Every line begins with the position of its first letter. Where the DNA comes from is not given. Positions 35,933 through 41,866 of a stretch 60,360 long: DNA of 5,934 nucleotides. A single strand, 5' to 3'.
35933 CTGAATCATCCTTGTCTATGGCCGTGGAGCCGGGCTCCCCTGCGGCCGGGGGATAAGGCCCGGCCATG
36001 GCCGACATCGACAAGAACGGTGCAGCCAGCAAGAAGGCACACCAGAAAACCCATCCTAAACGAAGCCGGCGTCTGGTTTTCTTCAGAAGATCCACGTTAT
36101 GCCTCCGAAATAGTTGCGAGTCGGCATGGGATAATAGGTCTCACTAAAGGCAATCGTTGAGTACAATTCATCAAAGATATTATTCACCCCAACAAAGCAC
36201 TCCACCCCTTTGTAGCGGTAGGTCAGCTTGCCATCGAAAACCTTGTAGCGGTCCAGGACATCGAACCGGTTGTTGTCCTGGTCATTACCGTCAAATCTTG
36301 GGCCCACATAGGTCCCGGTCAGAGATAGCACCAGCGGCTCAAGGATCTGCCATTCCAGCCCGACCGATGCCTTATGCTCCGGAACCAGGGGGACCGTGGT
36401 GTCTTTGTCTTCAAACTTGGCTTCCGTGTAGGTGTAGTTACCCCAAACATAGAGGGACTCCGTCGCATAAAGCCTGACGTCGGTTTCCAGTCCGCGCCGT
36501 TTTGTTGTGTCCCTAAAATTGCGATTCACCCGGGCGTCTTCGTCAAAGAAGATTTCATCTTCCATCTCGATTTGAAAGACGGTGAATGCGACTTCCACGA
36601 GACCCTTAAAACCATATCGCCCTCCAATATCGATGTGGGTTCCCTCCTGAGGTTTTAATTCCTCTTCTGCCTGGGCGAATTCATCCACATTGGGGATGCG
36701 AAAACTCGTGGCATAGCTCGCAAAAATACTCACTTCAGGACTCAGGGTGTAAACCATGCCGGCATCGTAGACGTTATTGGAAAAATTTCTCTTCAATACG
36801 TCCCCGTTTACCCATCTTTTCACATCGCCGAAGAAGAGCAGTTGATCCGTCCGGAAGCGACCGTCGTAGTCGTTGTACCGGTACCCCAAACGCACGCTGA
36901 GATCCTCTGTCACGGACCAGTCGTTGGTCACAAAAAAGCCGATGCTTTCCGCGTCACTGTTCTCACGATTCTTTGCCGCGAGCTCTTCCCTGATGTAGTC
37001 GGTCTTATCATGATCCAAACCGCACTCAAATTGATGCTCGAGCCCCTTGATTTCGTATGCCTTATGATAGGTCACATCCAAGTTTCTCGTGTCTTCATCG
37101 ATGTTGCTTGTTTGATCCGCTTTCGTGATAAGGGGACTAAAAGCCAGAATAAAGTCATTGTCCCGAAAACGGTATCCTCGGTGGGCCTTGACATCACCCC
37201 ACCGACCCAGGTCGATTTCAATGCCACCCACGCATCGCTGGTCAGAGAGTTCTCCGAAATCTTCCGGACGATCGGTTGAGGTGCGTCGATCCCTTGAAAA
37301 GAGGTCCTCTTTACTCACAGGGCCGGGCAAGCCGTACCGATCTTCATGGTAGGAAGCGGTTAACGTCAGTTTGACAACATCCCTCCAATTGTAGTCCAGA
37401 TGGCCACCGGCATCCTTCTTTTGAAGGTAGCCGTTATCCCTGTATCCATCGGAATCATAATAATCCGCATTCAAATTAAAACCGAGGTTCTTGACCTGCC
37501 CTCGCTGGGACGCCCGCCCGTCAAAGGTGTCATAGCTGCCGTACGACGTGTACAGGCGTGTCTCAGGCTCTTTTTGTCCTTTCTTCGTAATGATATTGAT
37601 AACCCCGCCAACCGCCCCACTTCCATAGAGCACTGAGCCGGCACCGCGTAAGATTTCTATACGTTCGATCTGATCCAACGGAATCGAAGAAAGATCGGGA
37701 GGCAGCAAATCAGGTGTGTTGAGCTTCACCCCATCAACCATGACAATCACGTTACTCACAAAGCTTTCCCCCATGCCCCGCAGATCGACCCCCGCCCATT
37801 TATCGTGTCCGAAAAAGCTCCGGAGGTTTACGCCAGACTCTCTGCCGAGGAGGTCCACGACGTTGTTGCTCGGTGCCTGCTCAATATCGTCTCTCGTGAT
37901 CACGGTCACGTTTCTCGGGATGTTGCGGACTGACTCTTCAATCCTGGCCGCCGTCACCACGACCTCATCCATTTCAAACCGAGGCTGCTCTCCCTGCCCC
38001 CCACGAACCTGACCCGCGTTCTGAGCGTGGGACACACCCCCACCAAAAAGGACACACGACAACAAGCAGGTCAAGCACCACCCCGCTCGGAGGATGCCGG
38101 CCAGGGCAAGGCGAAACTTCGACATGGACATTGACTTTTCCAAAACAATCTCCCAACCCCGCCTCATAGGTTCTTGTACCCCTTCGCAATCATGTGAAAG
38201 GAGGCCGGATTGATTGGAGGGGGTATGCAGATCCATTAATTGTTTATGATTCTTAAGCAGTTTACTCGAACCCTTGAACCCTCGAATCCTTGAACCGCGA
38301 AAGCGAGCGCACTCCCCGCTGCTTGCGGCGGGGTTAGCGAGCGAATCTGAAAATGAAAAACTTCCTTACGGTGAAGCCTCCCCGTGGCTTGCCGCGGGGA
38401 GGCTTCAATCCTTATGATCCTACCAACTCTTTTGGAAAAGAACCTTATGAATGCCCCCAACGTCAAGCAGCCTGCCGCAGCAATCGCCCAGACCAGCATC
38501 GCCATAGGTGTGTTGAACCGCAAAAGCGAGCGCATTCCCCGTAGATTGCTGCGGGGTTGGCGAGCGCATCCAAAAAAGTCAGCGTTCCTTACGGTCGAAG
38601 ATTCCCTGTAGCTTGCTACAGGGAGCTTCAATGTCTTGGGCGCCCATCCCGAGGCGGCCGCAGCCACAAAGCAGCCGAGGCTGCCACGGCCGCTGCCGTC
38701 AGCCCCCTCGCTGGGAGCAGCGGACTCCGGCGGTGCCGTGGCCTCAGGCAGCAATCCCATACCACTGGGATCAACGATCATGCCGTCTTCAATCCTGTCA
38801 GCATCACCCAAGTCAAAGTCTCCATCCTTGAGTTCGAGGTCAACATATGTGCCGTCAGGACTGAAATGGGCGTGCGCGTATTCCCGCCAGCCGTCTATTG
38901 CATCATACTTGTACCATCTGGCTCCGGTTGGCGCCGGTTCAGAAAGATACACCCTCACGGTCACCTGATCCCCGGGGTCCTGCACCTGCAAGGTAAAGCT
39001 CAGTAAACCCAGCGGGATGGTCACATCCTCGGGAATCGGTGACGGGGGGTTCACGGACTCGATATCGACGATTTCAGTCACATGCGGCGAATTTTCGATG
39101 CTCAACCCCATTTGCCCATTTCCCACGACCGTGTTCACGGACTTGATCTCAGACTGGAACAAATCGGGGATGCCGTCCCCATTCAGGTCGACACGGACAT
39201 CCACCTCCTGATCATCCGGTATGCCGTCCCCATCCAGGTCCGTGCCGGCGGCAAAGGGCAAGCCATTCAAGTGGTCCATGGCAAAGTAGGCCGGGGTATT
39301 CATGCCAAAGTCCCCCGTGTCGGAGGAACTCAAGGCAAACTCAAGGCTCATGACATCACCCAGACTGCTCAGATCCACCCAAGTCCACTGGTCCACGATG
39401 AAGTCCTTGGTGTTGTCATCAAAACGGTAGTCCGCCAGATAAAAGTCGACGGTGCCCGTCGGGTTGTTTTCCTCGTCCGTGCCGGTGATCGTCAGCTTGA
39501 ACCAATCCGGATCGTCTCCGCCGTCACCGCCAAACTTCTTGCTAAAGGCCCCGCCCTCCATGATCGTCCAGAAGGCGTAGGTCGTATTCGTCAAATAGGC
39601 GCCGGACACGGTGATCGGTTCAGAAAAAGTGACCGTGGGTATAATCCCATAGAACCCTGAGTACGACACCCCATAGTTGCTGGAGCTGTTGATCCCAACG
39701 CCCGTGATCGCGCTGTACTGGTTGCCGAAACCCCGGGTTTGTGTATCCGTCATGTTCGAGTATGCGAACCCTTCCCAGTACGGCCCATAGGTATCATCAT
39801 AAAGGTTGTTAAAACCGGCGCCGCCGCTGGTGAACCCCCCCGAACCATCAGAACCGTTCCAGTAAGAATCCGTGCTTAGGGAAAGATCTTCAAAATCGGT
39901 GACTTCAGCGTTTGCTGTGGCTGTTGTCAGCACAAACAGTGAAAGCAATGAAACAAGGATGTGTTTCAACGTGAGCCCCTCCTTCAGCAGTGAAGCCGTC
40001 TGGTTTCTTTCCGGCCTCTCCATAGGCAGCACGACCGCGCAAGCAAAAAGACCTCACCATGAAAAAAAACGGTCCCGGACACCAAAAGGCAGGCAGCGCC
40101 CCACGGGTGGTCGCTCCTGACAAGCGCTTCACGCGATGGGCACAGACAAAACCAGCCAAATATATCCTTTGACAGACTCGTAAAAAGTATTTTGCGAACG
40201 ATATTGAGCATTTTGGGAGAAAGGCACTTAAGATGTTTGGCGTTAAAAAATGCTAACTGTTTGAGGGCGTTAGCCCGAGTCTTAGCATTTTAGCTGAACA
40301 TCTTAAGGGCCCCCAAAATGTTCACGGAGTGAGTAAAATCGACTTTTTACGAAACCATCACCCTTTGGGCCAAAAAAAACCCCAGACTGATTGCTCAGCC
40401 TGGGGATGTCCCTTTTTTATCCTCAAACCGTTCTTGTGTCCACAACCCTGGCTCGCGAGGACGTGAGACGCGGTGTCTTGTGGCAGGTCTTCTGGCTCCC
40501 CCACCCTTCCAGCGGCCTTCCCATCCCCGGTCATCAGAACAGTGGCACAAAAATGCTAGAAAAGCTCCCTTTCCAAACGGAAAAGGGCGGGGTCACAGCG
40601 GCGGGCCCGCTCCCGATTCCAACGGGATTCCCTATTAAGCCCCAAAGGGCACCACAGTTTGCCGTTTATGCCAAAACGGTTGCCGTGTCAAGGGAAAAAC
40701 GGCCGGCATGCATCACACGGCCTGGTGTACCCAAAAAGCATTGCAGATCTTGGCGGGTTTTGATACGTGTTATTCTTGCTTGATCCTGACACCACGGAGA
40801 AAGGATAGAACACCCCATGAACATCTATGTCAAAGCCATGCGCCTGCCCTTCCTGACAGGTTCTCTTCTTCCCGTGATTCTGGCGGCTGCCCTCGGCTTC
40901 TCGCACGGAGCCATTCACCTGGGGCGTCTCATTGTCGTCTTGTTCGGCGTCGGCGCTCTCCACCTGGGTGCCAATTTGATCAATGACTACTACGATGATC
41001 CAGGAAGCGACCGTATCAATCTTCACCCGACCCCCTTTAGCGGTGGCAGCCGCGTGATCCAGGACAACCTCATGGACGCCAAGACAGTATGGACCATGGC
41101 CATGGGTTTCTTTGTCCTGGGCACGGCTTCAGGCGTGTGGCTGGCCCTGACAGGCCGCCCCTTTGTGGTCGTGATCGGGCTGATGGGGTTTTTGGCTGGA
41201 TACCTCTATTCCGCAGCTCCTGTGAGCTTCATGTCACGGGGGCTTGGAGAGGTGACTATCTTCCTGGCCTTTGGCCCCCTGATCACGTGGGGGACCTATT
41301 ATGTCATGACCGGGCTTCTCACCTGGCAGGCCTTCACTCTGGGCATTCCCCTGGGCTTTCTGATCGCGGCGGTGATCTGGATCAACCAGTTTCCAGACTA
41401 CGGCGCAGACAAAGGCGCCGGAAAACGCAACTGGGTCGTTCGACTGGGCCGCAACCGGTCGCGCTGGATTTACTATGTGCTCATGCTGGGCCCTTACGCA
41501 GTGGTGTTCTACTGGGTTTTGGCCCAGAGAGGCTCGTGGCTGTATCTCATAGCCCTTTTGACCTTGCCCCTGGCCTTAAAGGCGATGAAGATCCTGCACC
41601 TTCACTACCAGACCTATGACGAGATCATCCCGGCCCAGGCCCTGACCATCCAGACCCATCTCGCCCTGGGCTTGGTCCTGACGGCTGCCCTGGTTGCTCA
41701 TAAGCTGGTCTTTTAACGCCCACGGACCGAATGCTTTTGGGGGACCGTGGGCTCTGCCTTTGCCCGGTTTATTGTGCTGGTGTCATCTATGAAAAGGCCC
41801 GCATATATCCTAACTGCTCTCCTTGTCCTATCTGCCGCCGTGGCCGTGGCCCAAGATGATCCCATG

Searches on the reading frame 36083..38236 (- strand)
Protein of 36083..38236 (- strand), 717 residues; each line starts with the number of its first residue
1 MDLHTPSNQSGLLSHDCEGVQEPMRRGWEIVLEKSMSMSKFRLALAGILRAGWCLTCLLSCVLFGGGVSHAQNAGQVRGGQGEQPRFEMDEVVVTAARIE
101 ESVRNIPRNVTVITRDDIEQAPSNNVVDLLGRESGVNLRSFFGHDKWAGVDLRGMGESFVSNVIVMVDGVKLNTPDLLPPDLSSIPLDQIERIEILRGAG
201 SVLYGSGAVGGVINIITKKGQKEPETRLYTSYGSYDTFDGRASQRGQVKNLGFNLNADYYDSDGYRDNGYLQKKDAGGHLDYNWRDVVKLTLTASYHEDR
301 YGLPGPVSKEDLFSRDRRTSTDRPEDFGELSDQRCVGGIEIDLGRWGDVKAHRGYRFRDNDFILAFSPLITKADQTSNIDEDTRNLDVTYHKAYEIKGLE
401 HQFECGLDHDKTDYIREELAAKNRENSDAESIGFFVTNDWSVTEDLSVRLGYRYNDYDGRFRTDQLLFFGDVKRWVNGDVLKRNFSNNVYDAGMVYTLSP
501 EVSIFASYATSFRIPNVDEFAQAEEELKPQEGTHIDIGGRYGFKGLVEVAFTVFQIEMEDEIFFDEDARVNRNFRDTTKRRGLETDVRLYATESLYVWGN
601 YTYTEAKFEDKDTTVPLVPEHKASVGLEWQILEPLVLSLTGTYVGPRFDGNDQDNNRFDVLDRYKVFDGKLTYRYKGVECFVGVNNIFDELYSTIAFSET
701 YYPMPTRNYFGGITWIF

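Call 44: search_protein_families(library=pfam, proteins=[window:36083-38236:-], max_evalue=0.00001)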
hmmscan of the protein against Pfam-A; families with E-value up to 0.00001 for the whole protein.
window:36083-38236:- (717 aa): 2 families
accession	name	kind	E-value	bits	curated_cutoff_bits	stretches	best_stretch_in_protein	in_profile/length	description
PF00593.30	TonB_dep_Rec_b-barrel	-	1.1e-42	147.8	27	1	230-687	9-436/436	TonB dependent receptor-like, beta-barrel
PF07715.20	Plug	-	1.2e-26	93.7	23.9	1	103-212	2-107/107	TonB-dependent Receptor Plug Domain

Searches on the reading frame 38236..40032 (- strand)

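Call 44: search_protein_families(library=pfam, proteins=[window:38236-40032:-], max_evalue=0.00001)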
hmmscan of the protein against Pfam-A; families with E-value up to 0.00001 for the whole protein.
window:38236-40032:- (598 aa): 1 family
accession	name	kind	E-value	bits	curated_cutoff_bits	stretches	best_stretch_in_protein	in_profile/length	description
PF14717.12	DUF4465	-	1e-56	192.5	25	1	81-255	2-176/176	Domain of unknown function (DUF4465)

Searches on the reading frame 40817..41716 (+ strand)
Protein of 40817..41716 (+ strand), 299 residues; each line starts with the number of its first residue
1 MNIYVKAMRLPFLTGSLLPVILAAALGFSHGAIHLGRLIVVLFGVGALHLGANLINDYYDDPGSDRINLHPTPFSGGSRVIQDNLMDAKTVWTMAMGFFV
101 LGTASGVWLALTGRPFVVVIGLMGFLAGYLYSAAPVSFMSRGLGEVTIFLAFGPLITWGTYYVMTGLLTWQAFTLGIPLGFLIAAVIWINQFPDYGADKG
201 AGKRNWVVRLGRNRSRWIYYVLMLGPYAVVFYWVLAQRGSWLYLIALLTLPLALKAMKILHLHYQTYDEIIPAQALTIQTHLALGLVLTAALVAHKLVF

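Call 45: search_protein_families(library=pfam, proteins=[window:40817-41716:+], max_evalue=0.00001)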
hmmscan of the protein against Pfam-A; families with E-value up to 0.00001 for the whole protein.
window:40817-41716:+ (299 aa): 1 family
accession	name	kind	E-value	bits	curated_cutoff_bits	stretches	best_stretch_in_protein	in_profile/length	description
PF01040.23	UbiA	-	7.9e-30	104.4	34.2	1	18-256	2-227/250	UbiA prenyltransferase family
